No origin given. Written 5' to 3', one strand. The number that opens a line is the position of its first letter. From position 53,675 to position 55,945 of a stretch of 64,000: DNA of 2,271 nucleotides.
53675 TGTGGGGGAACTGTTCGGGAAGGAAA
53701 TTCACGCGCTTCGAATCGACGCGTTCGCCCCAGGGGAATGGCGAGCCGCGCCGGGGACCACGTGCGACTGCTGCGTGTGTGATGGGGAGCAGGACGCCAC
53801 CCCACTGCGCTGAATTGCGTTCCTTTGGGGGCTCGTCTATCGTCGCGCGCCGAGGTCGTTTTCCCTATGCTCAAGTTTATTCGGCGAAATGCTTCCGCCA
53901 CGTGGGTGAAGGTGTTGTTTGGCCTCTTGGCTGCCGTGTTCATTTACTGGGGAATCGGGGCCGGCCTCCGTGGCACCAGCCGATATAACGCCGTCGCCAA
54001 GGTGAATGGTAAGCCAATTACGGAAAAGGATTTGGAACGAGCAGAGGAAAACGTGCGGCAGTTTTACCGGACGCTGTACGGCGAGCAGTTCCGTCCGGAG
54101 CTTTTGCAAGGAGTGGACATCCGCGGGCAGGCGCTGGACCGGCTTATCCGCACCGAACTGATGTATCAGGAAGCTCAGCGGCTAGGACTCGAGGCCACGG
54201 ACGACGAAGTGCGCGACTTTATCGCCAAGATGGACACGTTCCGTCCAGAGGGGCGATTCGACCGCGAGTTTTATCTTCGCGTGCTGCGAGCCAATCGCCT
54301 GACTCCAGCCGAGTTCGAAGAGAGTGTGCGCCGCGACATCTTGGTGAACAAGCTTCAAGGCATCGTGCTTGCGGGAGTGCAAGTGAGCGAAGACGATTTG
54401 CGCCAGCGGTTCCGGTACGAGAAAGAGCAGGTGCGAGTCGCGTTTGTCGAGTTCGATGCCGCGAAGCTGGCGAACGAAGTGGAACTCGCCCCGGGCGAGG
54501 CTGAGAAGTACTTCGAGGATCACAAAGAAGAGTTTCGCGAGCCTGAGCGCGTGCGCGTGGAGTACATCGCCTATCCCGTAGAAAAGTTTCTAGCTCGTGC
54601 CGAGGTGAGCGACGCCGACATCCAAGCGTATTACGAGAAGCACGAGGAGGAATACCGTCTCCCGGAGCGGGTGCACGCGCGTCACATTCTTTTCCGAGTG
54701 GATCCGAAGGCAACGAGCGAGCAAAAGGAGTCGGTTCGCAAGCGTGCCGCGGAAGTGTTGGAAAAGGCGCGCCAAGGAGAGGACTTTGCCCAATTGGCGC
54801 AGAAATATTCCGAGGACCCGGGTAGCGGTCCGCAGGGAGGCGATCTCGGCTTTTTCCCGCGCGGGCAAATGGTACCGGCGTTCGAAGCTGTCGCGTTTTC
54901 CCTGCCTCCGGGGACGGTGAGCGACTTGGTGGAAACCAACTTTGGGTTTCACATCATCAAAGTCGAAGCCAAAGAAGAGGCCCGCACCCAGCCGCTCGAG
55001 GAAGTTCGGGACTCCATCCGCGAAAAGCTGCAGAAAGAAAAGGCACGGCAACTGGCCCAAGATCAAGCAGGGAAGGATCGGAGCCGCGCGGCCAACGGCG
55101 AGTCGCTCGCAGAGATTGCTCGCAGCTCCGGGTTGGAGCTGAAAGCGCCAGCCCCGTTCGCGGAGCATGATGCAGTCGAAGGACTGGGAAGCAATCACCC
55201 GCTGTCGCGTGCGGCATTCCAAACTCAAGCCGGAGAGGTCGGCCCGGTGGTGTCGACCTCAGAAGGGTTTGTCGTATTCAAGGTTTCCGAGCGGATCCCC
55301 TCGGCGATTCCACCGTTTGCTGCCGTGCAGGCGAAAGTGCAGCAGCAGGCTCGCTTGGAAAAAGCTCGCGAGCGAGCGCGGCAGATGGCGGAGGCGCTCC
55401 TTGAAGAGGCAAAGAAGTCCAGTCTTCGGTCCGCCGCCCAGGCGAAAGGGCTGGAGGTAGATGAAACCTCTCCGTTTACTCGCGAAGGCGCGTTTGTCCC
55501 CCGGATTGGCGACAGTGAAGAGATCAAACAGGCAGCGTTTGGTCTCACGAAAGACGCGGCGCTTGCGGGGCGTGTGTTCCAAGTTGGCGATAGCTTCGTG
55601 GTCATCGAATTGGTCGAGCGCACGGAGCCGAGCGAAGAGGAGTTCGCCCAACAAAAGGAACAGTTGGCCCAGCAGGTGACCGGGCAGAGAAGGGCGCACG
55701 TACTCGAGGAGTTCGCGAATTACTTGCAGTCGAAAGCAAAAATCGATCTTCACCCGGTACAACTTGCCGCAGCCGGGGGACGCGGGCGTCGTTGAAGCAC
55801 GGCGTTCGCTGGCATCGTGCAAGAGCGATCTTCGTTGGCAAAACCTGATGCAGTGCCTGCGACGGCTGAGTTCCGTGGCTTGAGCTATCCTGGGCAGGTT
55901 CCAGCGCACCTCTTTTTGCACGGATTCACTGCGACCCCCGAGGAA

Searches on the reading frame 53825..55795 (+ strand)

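Call 83: search_protein_families(library=pfam, proteins=[window:53825-55795:+], max_evalue=0.0001)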
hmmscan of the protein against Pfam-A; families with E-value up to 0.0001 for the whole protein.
window:53825-55795:+ (656 aa): 6 families
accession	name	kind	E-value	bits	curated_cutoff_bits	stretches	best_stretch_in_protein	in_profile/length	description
PF13624.11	SurA_N_3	-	1.1e-48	165.6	27.2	1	15-178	1-162/162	SurA-like N-terminal domain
PF13145.12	Rotamase_2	-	1.4e-38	132.8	27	2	261-396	1-121/121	PPIC-type PPIASE domain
PF00639.27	Rotamase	-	5.9e-37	127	21.7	1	287-381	1-96/97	PPIC-type PPIASE domain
PF13616.12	Rotamase_3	-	2e-34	119.1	22.5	1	274-383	7-115/116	PPIC-type PPIASE domain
PF13623.11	SurA_N_2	-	1.5e-28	99.9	28.5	1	16-154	1-145/145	SurA-like N-terminal domain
PF09312.16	SurA_N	-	3.2e-05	24.5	30.8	1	57-177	5-117/118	SurA N-terminal domain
